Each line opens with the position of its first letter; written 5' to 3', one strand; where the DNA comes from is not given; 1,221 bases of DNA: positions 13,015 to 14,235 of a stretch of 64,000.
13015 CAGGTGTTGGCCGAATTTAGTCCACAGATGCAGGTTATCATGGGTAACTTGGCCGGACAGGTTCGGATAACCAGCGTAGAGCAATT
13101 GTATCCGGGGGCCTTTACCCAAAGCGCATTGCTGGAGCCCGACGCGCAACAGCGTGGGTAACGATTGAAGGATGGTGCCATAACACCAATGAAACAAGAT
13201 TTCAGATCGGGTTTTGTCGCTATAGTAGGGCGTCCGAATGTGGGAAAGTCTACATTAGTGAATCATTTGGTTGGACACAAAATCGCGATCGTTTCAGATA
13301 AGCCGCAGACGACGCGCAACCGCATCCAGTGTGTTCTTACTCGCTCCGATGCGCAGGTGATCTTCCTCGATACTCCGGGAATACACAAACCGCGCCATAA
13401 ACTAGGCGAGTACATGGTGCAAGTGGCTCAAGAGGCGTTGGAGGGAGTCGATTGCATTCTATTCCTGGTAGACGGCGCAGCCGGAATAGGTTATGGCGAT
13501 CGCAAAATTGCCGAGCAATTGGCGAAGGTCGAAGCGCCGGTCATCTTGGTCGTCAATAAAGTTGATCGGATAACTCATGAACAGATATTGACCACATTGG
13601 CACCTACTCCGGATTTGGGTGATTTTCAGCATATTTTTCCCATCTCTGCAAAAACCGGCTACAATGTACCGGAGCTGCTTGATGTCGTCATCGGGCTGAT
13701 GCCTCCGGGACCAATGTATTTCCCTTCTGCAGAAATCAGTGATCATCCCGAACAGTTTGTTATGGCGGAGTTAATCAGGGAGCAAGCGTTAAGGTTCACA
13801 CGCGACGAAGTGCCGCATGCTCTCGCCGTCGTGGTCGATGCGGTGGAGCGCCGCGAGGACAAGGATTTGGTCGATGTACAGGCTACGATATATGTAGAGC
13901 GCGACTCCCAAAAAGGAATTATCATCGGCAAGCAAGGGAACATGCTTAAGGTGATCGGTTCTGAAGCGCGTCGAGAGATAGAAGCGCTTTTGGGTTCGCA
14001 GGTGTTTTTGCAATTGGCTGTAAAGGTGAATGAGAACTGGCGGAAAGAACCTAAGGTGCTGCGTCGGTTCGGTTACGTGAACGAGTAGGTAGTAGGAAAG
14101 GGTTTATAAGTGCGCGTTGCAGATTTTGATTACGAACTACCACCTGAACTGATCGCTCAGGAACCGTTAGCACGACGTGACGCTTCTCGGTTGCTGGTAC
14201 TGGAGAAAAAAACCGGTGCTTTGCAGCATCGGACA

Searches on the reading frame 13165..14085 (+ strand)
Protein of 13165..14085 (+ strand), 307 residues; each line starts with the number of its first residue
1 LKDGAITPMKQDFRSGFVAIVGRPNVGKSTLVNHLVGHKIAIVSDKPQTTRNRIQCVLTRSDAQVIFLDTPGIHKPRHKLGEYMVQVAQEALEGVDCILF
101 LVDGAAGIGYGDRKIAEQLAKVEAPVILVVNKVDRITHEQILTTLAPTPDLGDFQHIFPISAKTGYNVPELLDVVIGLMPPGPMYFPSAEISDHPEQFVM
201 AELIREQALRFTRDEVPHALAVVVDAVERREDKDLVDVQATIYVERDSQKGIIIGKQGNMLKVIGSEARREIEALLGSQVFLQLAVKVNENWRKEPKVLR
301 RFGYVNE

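Call 76: search_protein_families(library=ncbifam, proteins=[window:13165-14085:+], max_evalue=1e-10)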
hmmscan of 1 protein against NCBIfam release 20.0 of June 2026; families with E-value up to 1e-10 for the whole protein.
window:13165-14085:+ (307 aa): 13 families
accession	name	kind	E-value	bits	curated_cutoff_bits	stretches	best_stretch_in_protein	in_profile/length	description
NF000908.1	PRK00089.1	equivalog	4.2e-117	390.6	237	1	13-304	1-291/291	GTPase Era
TIGR00436.1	era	equivalog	2.1e-93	312.6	116.25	1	16-287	1-270/270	GTPase Era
TIGR03594.1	GTPase_EngA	equivalog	1.7e-41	142.7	306.7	1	18-181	3-162/432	ribosome biogenesis GTPase Der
NF007071.0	PRK09518.1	equivalog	2.4e-32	112.3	953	1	15-180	271-432/706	bifunctional cytidylate kinase/GTPase Der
NF002828.0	PRK03003.1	equivalog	3.3e-32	111.7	631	1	13-183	38-204/477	ribosome biogenesis GTPase Der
TIGR00231.1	small_GTP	domain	6.6e-29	100.8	42.5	1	17-174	5-161/164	GTP-binding protein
NF003661.0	PRK05291.1-3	equivalog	5.6e-25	88.6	380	1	13-174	213-365/448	tRNA uridine-5-carboxymethylaminomethyl(34) synthesis GTPase MnmE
TIGR03918.1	GTP_HydF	equivalog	3e-23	82.3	325.55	1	18-176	10-164/392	[FeFe] hydrogenase H-cluster maturation GTPase HydF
TIGR00450.1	mnmE_trmE_thdF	equivalog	3.3e-19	69.3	252.6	1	18-140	212-333/446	tRNA uridine-5-carboxymethylaminomethyl(34) synthesis GTPase MnmE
TIGR03596.1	GTPase_YlqF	equivalog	2.1e-16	60.1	208.2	1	18-79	121-179/276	ribosome biogenesis GTPase YlqF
TIGR03598.1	GTPase_YsxC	equivalog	1.5e-15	57.4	124.45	1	18-174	21-184/186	ribosome biogenesis GTP-binding protein YihA/YsxC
NF003255.0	PRK04213.1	equivalog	1.5e-13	50.5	164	1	17-173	11-186/204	GTP-binding protein EngB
TIGR00437.1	feoB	equivalog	3.1e-12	46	315.65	1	22-141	1-117/594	ferrous iron transport protein B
